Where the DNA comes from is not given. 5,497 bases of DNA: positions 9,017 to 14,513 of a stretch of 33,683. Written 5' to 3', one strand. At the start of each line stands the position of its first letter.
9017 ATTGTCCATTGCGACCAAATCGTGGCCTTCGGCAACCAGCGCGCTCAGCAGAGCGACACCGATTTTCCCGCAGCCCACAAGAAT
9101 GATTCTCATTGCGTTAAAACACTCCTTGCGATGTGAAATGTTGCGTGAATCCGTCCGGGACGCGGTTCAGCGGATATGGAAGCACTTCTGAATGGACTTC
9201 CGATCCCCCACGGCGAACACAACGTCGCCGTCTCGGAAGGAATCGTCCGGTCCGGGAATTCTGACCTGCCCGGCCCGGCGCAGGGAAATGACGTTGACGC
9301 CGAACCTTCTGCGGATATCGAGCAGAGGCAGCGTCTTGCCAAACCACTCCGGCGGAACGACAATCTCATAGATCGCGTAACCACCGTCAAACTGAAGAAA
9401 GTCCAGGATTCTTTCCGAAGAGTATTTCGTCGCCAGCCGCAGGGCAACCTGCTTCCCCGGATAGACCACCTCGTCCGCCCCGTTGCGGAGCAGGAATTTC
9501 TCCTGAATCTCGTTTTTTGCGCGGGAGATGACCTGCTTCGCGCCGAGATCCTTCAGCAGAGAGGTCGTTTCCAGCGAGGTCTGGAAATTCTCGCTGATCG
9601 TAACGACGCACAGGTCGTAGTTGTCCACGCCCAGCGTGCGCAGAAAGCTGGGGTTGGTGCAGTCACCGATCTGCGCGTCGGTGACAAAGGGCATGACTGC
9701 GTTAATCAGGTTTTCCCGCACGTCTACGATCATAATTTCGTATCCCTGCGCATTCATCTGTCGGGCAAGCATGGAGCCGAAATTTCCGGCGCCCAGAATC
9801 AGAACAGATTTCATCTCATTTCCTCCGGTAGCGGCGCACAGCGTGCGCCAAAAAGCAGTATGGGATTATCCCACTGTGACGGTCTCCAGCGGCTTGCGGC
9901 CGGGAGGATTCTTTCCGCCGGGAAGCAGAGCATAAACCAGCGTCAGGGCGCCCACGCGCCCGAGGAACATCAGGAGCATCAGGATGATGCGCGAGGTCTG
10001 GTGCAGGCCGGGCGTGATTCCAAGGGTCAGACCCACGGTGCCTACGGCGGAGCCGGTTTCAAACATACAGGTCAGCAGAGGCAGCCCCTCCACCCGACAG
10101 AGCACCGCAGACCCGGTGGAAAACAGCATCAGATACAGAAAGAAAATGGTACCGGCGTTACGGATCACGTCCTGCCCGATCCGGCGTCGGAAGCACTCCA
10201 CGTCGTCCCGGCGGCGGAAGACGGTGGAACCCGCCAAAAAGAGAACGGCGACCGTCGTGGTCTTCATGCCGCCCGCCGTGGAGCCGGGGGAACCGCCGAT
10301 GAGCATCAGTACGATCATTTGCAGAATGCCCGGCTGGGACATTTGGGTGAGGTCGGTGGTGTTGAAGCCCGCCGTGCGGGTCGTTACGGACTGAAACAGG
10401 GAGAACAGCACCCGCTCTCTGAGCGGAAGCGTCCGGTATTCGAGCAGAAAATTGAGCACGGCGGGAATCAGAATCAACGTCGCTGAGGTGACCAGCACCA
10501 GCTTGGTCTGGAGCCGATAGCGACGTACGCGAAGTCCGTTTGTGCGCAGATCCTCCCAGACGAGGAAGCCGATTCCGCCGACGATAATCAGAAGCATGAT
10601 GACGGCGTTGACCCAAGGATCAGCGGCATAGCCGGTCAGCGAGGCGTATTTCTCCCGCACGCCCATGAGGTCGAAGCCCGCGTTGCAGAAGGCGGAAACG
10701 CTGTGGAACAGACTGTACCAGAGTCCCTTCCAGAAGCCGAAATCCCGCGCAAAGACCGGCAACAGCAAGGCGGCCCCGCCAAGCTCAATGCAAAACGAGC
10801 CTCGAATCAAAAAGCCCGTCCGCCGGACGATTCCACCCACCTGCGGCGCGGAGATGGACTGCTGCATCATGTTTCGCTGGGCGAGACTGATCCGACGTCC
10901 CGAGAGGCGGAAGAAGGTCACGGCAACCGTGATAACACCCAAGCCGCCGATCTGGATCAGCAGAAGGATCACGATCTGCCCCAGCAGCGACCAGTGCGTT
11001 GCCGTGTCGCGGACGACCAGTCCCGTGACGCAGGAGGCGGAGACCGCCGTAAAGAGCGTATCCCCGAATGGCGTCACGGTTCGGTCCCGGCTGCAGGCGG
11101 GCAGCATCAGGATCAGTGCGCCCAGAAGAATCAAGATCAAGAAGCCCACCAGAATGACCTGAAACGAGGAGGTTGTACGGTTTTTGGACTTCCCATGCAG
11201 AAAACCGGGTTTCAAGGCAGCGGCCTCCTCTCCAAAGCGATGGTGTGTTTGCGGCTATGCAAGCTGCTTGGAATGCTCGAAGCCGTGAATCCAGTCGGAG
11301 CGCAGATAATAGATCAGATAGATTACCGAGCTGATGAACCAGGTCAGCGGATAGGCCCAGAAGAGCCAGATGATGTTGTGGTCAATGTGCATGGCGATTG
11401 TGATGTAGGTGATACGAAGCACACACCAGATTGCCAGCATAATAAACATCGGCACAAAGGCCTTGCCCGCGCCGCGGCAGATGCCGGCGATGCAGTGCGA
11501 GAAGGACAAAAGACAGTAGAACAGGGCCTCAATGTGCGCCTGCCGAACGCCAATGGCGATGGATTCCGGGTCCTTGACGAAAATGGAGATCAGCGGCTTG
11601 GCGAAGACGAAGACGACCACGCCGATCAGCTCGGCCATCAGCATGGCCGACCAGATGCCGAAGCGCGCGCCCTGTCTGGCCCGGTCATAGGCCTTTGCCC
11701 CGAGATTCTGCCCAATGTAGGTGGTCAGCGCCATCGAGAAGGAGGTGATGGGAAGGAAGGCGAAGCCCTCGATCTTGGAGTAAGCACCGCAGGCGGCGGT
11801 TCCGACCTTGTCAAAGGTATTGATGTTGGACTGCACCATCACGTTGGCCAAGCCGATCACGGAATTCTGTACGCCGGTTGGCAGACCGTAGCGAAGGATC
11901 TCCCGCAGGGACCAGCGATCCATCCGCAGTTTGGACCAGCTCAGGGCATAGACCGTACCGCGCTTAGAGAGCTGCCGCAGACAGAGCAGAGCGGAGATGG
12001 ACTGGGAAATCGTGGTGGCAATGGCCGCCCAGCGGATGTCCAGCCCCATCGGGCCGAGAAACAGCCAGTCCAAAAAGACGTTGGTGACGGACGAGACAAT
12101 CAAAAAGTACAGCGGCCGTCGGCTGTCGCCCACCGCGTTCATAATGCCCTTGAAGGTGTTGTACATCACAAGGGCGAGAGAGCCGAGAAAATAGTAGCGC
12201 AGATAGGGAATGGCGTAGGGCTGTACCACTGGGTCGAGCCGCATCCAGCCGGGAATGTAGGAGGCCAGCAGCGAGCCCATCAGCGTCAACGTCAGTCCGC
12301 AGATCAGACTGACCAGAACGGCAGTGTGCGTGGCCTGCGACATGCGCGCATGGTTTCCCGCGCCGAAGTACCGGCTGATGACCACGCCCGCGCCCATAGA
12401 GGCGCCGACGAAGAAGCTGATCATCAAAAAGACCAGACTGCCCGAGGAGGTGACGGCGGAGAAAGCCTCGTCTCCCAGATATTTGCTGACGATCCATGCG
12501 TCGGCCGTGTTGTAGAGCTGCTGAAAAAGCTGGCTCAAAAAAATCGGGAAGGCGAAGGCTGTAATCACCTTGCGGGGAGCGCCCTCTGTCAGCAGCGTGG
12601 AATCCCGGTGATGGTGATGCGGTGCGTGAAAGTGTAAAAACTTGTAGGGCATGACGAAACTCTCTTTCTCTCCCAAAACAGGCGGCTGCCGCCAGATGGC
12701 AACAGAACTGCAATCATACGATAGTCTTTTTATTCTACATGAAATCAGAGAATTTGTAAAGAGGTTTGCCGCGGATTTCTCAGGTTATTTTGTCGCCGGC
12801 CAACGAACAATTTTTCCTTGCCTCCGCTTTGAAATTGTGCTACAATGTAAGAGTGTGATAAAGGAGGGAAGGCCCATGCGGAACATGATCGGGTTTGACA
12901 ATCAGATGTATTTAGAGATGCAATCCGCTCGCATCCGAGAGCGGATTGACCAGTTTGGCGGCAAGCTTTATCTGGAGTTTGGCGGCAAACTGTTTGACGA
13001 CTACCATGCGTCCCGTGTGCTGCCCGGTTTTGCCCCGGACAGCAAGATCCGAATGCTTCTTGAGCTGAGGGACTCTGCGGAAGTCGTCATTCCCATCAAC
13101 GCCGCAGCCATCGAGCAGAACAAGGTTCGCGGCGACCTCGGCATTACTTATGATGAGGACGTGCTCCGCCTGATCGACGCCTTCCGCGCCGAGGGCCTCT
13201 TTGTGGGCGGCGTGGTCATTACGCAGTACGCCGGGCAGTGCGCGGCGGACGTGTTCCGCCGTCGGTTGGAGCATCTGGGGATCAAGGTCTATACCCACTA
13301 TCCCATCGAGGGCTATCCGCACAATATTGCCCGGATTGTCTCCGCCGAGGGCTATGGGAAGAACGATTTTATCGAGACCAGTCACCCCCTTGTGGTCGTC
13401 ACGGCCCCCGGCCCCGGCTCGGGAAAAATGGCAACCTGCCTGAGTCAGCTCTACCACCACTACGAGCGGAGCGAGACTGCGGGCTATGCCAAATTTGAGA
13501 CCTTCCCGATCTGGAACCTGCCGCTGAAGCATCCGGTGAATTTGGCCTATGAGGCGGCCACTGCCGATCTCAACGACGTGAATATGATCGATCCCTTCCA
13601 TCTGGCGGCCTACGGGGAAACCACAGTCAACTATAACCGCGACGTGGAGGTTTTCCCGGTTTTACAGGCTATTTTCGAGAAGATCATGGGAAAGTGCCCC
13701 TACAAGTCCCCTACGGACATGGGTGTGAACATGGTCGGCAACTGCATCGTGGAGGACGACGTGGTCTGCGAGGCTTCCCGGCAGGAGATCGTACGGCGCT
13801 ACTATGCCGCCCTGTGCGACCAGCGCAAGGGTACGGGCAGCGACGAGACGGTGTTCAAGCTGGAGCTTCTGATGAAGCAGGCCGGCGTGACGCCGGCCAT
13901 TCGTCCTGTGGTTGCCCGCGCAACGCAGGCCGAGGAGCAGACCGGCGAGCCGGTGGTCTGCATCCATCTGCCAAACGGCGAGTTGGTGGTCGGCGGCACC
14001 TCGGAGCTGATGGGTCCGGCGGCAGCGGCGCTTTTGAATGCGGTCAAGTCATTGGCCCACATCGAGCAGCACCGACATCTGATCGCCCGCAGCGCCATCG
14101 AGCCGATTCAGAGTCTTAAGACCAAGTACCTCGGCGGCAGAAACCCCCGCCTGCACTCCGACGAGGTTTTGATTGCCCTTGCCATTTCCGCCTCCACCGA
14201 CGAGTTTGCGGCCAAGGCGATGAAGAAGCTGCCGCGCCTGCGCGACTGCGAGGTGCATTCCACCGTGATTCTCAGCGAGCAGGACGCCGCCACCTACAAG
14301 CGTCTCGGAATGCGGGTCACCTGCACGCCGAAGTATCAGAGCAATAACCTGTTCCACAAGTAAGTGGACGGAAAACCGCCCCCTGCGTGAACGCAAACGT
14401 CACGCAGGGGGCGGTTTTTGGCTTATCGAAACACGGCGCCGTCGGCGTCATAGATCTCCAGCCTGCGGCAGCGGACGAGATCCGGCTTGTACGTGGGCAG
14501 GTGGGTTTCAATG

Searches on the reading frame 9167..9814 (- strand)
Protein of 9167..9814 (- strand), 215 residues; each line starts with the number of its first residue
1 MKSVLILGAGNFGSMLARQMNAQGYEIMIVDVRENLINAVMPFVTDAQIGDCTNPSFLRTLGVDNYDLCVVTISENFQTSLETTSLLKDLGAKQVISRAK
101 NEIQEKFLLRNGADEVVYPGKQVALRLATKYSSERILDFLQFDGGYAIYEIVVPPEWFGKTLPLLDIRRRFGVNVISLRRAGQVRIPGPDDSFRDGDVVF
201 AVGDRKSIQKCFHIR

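Call 48: search_protein_families(library=pfam, proteins=[window:9167-9814:-], max_evalue=0.00001)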
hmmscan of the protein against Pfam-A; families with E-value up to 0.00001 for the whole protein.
window:9167-9814:- (215 aa): 2 families
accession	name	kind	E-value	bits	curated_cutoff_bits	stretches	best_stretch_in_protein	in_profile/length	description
PF02254.24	TrkA_N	-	1.8e-23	83.5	23.8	1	4-119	1-116/116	TrkA-N domain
PF02080.26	TrkA_C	-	1.9e-13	50.5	27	1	149-210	2-65/71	TrkA-C domain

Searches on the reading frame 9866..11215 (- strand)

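Call 48: search_protein_families(library=pfam, proteins=[window:9866-11215:-], max_evalue=0.00001)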
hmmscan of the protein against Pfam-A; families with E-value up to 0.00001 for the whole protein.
window:9866-11215:- (449 aa): 1 family
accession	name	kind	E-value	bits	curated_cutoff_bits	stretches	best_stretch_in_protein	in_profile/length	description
PF02386.22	TrkH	-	8.3e-56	189.9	27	1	9-427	27-487/502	Cation transport protein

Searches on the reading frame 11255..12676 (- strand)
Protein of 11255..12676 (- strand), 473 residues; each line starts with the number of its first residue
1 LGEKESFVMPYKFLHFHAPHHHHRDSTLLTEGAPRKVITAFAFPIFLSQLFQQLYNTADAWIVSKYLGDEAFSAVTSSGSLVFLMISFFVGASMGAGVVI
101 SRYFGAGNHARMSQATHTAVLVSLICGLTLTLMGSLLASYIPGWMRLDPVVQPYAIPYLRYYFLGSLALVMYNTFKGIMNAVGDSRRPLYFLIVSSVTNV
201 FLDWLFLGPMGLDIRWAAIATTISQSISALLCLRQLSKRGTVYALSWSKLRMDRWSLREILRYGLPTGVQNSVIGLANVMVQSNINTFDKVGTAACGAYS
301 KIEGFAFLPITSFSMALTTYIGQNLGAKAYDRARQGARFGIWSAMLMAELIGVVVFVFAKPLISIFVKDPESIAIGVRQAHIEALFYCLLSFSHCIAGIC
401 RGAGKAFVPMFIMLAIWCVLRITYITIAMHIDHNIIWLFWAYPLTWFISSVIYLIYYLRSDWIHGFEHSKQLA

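Call 49: search_protein_families(library=pfam, proteins=[window:11255-12676:-], max_evalue=0.00001)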
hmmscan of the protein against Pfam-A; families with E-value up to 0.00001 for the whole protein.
window:11255-12676:- (473 aa): 1 family
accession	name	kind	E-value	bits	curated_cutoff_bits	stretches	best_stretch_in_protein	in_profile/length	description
PF01554.23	MatE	-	5.3e-56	189.2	24.9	2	44-205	1-161/161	MatE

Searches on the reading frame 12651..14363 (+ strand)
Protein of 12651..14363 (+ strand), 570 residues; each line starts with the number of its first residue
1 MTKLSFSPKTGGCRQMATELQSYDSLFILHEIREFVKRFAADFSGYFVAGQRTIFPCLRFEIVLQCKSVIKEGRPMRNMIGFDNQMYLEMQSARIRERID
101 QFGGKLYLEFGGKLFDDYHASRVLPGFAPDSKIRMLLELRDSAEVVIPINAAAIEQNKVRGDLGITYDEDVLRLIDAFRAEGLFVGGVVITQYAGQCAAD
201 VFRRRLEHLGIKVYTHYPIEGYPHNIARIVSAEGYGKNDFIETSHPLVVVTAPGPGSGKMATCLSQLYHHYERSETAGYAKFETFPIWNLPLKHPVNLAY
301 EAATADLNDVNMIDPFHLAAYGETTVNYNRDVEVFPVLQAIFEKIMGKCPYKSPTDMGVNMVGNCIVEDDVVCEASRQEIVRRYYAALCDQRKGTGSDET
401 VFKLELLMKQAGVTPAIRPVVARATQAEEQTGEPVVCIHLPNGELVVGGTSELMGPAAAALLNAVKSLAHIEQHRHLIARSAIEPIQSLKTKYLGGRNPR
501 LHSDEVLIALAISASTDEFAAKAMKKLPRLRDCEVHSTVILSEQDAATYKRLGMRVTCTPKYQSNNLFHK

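Call 49: search_protein_families(library=pfam, proteins=[window:12651-14363:+], max_evalue=0.00001)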
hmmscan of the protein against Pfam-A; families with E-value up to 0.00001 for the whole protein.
window:12651-14363:+ (570 aa): 2 families
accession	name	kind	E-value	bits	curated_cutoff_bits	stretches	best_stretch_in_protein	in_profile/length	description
PF08903.17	DUF1846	-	7.4e-181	600.7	27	1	80-411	1-332/333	Domain of unknown function DUF1846, N-terminal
PF20921.3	DUF1846_C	-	2.1e-60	203.3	27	1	418-568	3-153/153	Domain of unknown function DUF1846, C-terminal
